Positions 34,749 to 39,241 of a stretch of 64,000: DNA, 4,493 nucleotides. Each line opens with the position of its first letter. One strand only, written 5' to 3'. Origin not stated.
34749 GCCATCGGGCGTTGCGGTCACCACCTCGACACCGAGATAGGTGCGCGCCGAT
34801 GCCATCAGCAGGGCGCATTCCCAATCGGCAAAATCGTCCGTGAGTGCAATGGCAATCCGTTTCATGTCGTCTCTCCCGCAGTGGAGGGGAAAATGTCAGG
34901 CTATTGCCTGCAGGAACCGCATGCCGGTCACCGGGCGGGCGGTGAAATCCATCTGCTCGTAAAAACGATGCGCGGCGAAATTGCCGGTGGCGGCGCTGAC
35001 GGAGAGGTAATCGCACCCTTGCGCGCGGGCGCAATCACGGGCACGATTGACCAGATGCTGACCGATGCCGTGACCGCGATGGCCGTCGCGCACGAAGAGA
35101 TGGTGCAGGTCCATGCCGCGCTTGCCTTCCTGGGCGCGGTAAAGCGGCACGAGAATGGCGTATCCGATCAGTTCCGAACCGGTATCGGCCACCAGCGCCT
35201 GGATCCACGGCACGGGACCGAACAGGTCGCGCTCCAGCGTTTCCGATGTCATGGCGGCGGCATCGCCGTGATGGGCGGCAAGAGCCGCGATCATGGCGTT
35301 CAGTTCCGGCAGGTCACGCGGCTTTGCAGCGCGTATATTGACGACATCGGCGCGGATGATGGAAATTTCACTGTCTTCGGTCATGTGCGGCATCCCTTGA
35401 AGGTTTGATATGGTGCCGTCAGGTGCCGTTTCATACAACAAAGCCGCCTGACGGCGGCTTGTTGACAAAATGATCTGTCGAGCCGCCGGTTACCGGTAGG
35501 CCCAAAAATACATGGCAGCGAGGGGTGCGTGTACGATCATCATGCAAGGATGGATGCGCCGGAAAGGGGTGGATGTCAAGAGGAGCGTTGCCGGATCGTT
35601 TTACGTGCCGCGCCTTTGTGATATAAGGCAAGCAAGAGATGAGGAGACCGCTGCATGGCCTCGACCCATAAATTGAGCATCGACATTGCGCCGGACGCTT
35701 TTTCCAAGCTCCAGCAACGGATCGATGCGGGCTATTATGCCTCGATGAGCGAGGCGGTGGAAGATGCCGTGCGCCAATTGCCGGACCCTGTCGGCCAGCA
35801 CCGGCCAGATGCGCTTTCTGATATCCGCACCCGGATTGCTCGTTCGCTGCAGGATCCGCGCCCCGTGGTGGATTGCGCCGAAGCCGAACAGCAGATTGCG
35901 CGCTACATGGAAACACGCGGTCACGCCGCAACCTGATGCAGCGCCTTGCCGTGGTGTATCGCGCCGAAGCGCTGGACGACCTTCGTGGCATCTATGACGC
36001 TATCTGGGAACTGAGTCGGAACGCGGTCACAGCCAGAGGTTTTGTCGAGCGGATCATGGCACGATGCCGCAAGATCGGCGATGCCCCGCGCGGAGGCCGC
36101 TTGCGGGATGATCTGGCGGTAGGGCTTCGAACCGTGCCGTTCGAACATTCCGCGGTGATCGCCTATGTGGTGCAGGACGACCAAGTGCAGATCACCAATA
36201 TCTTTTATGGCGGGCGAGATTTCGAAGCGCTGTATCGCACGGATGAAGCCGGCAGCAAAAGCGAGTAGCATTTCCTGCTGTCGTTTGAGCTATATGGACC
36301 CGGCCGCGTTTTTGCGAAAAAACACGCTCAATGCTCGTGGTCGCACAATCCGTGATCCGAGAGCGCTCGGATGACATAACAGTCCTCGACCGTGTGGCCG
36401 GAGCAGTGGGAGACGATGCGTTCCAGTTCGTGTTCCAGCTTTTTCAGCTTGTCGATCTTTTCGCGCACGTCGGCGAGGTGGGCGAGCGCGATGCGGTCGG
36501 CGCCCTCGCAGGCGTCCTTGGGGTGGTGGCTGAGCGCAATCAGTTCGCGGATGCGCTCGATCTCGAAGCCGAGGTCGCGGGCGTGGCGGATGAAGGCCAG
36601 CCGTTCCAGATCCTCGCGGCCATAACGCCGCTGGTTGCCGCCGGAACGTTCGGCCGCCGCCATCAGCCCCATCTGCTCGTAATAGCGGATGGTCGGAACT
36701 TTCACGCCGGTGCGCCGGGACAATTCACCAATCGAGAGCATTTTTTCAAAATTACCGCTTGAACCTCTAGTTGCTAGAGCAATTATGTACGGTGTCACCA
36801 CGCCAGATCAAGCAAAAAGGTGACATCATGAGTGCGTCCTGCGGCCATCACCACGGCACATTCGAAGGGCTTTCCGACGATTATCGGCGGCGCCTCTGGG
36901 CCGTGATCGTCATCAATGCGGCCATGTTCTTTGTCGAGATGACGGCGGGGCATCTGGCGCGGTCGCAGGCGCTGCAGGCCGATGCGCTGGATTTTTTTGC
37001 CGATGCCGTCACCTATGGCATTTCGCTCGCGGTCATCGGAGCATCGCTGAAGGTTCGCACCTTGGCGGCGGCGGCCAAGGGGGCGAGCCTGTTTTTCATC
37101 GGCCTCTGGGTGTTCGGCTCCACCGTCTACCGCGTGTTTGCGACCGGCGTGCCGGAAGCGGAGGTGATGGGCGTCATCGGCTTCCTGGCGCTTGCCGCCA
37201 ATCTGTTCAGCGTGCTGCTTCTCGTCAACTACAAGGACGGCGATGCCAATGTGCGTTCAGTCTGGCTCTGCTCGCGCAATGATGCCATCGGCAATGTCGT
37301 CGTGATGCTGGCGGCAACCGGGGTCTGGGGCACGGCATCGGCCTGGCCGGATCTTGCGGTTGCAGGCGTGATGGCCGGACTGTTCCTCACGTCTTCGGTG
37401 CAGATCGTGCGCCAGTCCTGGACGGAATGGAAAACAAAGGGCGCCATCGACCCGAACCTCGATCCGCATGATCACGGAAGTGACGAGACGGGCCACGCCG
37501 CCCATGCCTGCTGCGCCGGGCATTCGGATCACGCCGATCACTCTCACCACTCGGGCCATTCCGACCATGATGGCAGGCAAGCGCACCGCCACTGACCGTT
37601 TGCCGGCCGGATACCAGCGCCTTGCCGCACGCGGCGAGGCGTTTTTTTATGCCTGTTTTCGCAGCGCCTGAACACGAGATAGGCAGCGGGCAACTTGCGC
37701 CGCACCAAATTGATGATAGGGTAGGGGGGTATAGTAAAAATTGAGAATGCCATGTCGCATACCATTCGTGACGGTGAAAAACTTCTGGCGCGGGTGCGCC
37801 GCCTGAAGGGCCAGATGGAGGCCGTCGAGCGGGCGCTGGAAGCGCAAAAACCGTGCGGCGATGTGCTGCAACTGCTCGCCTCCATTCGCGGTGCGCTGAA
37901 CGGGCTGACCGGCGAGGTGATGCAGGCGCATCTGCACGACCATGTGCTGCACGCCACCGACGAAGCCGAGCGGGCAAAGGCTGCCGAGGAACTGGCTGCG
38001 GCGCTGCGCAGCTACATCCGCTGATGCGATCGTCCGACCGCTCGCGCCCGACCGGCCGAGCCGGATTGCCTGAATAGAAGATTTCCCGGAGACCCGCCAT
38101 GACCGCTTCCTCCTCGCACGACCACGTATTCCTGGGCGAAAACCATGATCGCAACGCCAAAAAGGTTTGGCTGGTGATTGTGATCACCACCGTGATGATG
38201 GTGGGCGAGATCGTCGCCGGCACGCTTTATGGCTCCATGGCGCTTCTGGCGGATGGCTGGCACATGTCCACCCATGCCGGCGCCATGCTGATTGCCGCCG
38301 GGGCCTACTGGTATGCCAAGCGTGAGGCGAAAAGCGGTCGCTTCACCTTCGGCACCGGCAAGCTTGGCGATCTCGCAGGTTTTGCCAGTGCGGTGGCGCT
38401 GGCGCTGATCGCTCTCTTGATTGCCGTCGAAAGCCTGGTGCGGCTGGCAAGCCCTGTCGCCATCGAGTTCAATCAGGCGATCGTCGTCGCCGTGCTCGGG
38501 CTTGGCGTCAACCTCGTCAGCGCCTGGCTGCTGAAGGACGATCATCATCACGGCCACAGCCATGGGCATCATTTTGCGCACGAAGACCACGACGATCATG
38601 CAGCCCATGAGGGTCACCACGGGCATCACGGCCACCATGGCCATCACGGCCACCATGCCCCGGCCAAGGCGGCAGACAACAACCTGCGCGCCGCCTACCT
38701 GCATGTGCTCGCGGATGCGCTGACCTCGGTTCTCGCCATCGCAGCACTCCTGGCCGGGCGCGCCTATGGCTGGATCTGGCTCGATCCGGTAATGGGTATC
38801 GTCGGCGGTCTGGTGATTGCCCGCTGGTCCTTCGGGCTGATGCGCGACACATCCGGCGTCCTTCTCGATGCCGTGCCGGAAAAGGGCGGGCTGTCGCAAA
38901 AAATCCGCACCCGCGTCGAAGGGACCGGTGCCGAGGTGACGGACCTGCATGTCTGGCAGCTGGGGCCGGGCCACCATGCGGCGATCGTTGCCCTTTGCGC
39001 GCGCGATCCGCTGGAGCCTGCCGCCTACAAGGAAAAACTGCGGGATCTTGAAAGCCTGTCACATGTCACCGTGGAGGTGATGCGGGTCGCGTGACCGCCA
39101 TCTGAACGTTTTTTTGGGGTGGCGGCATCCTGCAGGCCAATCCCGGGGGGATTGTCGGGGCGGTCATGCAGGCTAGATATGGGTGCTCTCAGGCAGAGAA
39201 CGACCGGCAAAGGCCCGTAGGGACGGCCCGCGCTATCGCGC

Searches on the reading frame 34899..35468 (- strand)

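Call 74: search_protein_families(library=pfam, proteins=[window:34899-35468:-], max_evalue=0.0001)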
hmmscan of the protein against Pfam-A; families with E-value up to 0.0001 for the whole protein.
window:34899-35468:- (190 aa): 4 families
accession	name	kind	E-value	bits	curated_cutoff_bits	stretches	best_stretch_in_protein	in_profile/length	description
PF00583.31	Acetyltransf_1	-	1.6e-15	57.8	20.7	1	90-175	34-116/116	Acetyltransferase (GNAT) family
PF13508.13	Acetyltransf_7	-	2.8e-13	50.5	27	1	90-176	4-83/84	Acetyltransferase (GNAT) domain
PF13673.13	Acetyltransf_10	-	9e-09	35.8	23.6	1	91-177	33-109/128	Acetyltransferase (GNAT) domain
PF14542.12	Acetyltransf_CG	-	1.4e-06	28.8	30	1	110-152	17-58/80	GCN5-related N-acetyl-transferase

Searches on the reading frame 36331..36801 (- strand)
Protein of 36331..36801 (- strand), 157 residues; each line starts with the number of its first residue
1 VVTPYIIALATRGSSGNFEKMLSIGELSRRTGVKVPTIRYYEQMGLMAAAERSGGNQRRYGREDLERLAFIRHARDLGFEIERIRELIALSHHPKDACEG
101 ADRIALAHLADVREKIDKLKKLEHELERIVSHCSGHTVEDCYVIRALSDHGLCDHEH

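Call 74: search_protein_families(library=pfam, proteins=[window:36331-36801:-], max_evalue=0.0001)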
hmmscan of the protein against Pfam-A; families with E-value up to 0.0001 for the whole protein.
window:36331-36801:- (157 aa): 3 families
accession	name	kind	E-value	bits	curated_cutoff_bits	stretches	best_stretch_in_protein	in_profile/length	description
PF13411.12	MerR_1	-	2.3e-21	76.1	21.6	1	23-88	2-66/69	MerR HTH family regulatory protein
PF09278.17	MerR-DNA-bind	-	3.2e-18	66.5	25.4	1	65-128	1-64/65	MerR, DNA binding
PF00376.29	MerR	-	2.9e-14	53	28.2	1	23-60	1-38/38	MerR family regulatory protein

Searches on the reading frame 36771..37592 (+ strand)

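Call 74: search_protein_families(library=pfam, proteins=[window:36771-37592:+], max_evalue=0.0001)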
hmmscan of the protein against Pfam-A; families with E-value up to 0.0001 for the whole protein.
window:36771-37592:+ (274 aa): 1 family
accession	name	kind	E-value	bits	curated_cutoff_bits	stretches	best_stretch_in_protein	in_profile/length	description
PF01545.26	Cation_efflux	-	1.8e-15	57.7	26.6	1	42-216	1-193/198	Cation efflux family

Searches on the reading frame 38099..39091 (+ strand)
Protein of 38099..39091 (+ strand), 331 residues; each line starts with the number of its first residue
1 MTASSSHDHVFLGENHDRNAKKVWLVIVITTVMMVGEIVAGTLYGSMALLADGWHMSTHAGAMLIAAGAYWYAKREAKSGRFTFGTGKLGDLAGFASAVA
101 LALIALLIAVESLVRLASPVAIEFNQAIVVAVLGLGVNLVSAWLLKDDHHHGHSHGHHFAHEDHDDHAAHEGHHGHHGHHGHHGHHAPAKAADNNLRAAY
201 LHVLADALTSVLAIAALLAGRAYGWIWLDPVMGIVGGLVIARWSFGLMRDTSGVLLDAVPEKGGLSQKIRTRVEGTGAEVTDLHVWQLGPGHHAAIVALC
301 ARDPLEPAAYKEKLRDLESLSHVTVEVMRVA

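Call 74: search_protein_families(library=pfam, proteins=[window:38099-39091:+], max_evalue=0.0001)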
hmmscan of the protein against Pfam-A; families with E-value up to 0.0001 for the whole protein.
window:38099-39091:+ (331 aa): 1 family
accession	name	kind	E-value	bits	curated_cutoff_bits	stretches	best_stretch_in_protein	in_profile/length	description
PF01545.26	Cation_efflux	-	5.4e-32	111.6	26.6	1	23-256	1-198/198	Cation efflux family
